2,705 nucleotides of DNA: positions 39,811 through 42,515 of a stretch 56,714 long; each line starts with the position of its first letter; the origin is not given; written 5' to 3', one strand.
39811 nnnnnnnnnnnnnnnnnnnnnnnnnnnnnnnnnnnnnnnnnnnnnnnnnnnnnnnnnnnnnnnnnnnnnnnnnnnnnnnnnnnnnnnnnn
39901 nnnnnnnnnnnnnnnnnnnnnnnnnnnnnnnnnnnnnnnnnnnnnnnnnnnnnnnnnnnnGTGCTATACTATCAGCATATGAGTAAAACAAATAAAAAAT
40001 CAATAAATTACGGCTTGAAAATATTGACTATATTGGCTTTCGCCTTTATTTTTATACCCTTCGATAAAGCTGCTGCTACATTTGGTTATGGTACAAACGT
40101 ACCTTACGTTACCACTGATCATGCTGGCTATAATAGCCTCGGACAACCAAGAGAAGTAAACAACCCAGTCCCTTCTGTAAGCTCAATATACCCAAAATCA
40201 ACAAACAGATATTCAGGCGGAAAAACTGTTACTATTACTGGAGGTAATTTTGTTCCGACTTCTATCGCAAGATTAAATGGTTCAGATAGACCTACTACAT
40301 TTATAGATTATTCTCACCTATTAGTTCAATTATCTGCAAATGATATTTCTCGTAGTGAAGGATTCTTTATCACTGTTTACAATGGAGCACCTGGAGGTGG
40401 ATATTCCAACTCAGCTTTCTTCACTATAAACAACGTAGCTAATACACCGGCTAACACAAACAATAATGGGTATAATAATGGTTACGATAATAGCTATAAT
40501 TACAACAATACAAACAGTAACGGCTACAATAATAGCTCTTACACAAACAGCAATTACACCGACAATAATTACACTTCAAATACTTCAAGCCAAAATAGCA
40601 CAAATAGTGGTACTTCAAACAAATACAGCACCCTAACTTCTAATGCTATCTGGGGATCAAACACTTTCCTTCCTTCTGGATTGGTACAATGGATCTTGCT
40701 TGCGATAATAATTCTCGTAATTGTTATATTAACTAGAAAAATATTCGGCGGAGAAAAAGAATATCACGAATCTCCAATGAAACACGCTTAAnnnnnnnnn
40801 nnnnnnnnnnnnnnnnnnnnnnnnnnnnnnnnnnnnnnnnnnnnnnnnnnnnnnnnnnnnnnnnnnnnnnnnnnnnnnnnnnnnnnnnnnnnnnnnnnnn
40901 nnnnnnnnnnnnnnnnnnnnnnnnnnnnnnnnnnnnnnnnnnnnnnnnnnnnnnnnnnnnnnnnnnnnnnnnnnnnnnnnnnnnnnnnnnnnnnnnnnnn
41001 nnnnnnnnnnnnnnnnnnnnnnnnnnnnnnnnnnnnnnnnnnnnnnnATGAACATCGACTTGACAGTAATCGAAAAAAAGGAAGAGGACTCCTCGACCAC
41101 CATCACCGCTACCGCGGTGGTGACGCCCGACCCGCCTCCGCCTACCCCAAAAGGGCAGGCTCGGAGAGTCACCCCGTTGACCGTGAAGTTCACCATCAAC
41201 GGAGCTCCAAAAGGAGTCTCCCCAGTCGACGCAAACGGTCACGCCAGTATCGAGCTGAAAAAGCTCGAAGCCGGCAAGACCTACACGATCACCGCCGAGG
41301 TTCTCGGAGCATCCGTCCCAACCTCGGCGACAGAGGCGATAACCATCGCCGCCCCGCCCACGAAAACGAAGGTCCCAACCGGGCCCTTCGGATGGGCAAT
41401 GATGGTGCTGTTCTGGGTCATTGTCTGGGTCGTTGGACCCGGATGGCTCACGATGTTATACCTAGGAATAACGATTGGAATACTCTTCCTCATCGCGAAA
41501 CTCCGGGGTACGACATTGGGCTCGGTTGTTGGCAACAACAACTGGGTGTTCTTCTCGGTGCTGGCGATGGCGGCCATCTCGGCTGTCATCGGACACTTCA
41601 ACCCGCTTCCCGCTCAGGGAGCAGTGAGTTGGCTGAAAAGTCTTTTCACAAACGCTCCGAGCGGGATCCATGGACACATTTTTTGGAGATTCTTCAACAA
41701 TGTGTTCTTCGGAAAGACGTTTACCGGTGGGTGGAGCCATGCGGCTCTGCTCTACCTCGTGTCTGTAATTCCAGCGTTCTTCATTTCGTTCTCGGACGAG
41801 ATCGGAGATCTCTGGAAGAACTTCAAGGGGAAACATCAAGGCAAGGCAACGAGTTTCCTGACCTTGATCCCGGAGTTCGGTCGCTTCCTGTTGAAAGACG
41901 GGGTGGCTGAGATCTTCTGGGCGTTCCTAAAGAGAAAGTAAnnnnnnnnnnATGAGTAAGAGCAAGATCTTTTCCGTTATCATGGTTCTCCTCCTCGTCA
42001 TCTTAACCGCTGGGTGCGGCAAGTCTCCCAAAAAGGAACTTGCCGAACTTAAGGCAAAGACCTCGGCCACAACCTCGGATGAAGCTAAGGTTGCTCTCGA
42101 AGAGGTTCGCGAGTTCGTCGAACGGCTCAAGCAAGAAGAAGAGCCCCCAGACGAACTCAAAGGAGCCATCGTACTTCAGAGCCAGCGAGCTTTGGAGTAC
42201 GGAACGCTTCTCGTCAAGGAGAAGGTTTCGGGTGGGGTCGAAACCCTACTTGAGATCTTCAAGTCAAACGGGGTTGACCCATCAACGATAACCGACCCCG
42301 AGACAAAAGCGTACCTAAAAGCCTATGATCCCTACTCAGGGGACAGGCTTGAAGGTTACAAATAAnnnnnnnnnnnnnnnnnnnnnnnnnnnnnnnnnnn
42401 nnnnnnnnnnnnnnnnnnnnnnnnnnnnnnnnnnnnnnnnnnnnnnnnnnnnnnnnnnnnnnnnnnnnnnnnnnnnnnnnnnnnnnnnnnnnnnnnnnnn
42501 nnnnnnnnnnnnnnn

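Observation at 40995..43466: Foreign GC-rich three-gene envelope cassette of unknown function between a scarred tRNA array and a pilin operon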

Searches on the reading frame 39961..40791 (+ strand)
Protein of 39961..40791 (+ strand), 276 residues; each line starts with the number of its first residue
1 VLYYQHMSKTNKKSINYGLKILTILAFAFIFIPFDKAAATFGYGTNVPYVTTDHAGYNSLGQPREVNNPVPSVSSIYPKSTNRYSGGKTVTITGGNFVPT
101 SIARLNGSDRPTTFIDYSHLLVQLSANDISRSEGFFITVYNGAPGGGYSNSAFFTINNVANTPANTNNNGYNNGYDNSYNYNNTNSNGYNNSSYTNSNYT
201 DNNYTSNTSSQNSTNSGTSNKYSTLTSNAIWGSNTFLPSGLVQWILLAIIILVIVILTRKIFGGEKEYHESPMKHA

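Call 6: search_protein_families(library=pfam, proteins=[window:39961-40791:+], max_evalue=1)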
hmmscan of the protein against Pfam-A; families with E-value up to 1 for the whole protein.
window:39961-40791:+ (276 aa): 1 family
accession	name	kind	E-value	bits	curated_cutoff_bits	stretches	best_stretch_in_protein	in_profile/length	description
PF22575.2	Vir1p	-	0.81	7.7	29.5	0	161-222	364-422/922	Virilizer, yeast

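Call 13: find_encoding_contigs(protein=window:39961-40791:+, flank=10000, max_places=10)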
Protein window:39961-40791:+ (276 aa): no gene with exactly this product is on record in the collection.

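Call 87: search_protein_families(library=padloc, proteins=[window:39961-40791:+], max_evalue=0.1)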
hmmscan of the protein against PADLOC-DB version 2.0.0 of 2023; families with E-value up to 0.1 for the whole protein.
window:39961-40791:+ (276 aa): 0 families

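Call 88: search_protein_families(library=ncbifam, proteins=[window:39961-40791:+], max_evalue=0.1)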
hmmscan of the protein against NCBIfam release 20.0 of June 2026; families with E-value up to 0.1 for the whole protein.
window:39961-40791:+ (276 aa): 2 families
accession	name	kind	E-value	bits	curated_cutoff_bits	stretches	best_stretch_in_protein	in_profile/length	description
NF058597.1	CoaZ_rpt_PGGG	domain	3e-22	78.5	30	1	69-156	1-88/88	choice-of-anchor Z repeating domain-containing protein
NF045739.1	MPN157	domain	0.05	13.6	150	1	10-46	59-95/141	MPN157 family protein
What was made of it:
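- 39961..40791 (+): Left flank gene (native GC): IPT/TIG 'choice-of-anchor Z' surface protein with a C-terminal membrane anchor. The likely true start is the ATG at 39979. NCBIfam NF058597, E = 3e-22 (call 88).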

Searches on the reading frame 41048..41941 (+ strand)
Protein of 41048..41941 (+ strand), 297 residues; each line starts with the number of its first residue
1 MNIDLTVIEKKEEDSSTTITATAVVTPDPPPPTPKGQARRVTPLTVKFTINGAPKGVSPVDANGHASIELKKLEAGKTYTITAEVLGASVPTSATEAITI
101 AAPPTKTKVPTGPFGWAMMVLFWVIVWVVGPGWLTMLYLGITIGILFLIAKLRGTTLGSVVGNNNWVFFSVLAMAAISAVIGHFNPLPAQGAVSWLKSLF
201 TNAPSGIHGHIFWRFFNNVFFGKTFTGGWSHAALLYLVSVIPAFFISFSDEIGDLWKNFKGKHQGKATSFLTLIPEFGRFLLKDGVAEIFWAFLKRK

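Call 6: search_protein_families(library=pfam, proteins=[window:41048-41941:+], max_evalue=1)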
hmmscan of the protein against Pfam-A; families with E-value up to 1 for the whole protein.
window:41048-41941:+ (297 aa): 2 families
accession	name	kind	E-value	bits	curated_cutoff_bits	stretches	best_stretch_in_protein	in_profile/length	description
PF16640.11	Big_3_5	-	0.00014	22.8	35.5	1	16-98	11-83/88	Bacterial Ig-like domain (group 3)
PF02369.22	Big_1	-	0.005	17.4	34.9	1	44-93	36-87/93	Bacterial Ig-like domain (group 1)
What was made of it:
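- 41048..41941 (+): P1 (297 aa): N-terminal Ig-like region (residues about 15-100, no signal peptide), Pro-rich spacer, then a membrane domain with 4 predicted transmembrane helices. Pfam Big_3_5 and Big_1 hits below threshold (call 6).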

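Call 7: search_protein_families(library=phrogs, proteins=[window:41048-41941:+], max_evalue=1)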
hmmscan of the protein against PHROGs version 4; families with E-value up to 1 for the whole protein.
window:41048-41941:+ (297 aa): 0 families
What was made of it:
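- On Phage- or plasmid-borne genes: PHROGs: none significant (call 7).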

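Call 9: find_encoding_contigs(protein=window:41048-41941:+, flank=10000, max_places=10)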
Protein window:41048-41941:+ (297 aa): 1 contig read that carries it; 1 place shown.
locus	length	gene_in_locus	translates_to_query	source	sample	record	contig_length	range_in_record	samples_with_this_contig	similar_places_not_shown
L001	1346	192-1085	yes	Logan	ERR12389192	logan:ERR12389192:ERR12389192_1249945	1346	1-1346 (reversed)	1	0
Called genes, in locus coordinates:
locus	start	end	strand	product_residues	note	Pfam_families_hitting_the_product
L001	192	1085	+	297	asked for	-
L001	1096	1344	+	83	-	?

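Call 28: find_homologous_proteins(query=window:41048-41941:+)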
Query window:41048-41941:+ (297 aa): 4 proteins with E <= 0.001 among 2151 candidates.
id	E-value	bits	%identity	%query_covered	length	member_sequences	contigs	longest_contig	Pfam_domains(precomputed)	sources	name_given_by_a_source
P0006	9.5e-195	664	100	100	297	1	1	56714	-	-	-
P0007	5.2e-95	336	56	99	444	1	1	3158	-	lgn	-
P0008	4.3e-40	156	39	90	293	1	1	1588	-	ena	-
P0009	5.7e-34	136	49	47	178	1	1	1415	-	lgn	-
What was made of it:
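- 41048..41941 (+): Only 3 homologues among 5.8e9 proteins (call 28).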

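Call 31: find_encoding_contigs(protein=P0007, flank=10000)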
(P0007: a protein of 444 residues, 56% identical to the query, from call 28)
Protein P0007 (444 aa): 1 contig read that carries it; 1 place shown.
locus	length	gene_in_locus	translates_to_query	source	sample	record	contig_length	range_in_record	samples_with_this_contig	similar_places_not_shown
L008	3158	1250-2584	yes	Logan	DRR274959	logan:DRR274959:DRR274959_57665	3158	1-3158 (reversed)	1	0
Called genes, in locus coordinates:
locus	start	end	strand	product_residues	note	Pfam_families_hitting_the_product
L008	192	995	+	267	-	-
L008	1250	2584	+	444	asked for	-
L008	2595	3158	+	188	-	?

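Call 32: find_encoding_contigs(protein=P0008, flank=10000)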
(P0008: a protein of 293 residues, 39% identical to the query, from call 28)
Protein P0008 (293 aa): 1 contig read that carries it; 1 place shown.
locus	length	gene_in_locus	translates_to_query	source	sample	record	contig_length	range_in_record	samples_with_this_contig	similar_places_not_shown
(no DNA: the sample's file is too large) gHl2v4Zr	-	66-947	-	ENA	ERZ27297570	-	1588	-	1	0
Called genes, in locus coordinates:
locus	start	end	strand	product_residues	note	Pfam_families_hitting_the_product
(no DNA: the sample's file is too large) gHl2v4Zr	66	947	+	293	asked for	-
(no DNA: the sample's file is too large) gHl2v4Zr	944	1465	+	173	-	-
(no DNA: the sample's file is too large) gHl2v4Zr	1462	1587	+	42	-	?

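Call 41: search_protein_families(library=pfam, proteins=[P0007, P0008], max_evalue=1)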
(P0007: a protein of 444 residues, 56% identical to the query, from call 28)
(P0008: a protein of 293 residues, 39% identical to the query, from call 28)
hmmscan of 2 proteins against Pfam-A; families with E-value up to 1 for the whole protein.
P0007 (444 aa): 2 families
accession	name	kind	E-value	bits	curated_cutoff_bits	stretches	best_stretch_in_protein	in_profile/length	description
PF16640.11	Big_3_5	-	0.014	16.4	35.5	1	15-96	11-84/88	Bacterial Ig-like domain (group 3)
PF19111.5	DUF5798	-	0.038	14.7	27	1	325-371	11-57/89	Family of unknown function (DUF5798)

P0008 (293 aa): 7 families
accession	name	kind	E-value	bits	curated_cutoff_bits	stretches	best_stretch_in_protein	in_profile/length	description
PF02369.22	Big_1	-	9.4e-05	22.9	34.9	1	17-78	16-81/93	Bacterial Ig-like domain (group 1)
PF19601.4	DUF6106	-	0.0056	17.1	25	1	106-166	29-84/173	Family of unknown function (DUF6106)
PF16640.11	Big_3_5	-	0.0067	17.4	35.5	1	11-77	11-69/88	Bacterial Ig-like domain (group 3)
PF08395.17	7tm_7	-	0.061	13.1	26.6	1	126-235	34-141/370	7tm Chemosensory receptor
PF06196.17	DUF997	-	0.074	13.4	26.3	1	127-177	11-61/77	Protein of unknown function (DUF997)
PF09134.16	Invasin_D3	-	0.084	13.8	33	1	31-81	35-86/98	Invasin, domain 3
PF10034.15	Dpy19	-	0.11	11.1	27.2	1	125-209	263-348/653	Q-cell neuroblast polarisation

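Call 87: search_protein_families(library=padloc, proteins=[window:41048-41941:+], max_evalue=0.1)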
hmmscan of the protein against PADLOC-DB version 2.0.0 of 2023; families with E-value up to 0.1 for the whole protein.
window:41048-41941:+ (297 aa): 0 families

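Call 88: search_protein_families(library=ncbifam, proteins=[window:41048-41941:+], max_evalue=0.1)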
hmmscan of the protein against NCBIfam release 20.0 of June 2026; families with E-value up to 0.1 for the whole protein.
window:41048-41941:+ (297 aa): 0 families

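Call 109: find_encoding_contigs(protein=P0009, flank=5000)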
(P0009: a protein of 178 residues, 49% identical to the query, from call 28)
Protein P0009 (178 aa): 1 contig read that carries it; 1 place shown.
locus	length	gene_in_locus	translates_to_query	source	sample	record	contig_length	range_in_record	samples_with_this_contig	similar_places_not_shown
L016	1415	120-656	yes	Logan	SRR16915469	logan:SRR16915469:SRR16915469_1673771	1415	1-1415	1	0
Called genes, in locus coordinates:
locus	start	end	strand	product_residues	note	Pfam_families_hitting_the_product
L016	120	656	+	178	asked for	-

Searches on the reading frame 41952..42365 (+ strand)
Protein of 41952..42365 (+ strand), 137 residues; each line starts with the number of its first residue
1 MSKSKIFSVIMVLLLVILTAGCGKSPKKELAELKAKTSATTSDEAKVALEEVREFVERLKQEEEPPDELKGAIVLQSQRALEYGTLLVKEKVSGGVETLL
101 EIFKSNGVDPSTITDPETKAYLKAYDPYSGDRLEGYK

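Call 6: search_protein_families(library=pfam, proteins=[window:41952-42365:+], max_evalue=1)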
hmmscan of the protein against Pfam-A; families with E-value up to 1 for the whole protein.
window:41952-42365:+ (137 aa): 1 family
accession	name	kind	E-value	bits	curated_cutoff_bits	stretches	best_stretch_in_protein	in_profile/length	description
PF11022.13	ATP19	-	0.065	14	27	1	12-60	25-65/67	ATP synthase subunit K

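Call 7: search_protein_families(library=phrogs, proteins=[window:41952-42365:+], max_evalue=1)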
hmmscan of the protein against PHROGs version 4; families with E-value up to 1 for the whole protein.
window:41952-42365:+ (137 aa): 14 families
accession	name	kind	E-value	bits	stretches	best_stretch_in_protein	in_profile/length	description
phrog_9078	-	unknown function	0.015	16.1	1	5-37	3-34/115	-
phrog_9170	-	unknown function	0.015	16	1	5-64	3-62/159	-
phrog_16585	-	unknown function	0.05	15.1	1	10-63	4-39/108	-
phrog_3727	-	unknown function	0.052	14.4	1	5-56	3-44/209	-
phrog_902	-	unknown function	0.057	14.8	1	5-53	7-48/118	-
phrog_8870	-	unknown function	0.064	14.1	1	4-62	2-54/156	-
phrog_22235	-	unknown function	0.067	14.1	1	9-29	3-23/71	-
phrog_12456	-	unknown function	0.093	13.8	1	92-113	10-31/64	-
phrog_2320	-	unknown function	0.12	13.2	1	6-56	19-55/171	-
phrog_2685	-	other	0.23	12.8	1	27-87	60-120/161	partition protein ATPase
phrog_806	-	unknown function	0.23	12.4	1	5-46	5-48/187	-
phrog_8263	-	unknown function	0.29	12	1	3-47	5-56/197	-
phrog_34415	-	unknown function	0.32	11.3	1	5-29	3-27/270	-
phrog_456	-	lysis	0.35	11.6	1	3-28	7-32/102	Rz-like spanin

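Call 87: search_protein_families(library=padloc, proteins=[window:41952-42365:+], max_evalue=0.1)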
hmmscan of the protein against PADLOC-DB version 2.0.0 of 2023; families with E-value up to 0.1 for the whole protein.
window:41952-42365:+ (137 aa): 0 families

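Call 88: search_protein_families(library=ncbifam, proteins=[window:41952-42365:+], max_evalue=0.1)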
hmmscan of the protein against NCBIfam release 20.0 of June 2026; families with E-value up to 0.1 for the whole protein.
window:41952-42365:+ (137 aa): 6 families
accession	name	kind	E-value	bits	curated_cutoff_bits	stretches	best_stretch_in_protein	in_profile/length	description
NF033194.1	lipo_EMYY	hypoth_equivalog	0.028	13.7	100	1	5-48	2-45/292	EMYY motif lipoprotein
NF040598.1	Ala_zip_lipo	subfamily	0.049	14.1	43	1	6-46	2-47/90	Lpp/OprI family alanine-zipper lipoprotein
TIGR03302.1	OM_YfiO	subfamily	0.052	13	81.4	1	8-50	3-45/239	outer membrane protein assembly factor BamD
NF052321.1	LP_Lmo2079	subfamily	0.054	12.8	150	1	1-38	1-36/354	Lmo2079 family surface lipoprotein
NF038215.1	acineto_lipo_PV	hypoth_equivalog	0.069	12.9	33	0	5-40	1-32/55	NF038215 family lipoprotein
NF041428.1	TrsH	subfamily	0.073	13.2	150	1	5-57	3-51/149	TrsH/TraH family protein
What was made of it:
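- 41952..42365 (+): P2 (137 aa): lipobox lipoprotein (…ILTAG|C) with a mostly charged, probably helical mature part. No family hit (calls 6, 7, 87, 88).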
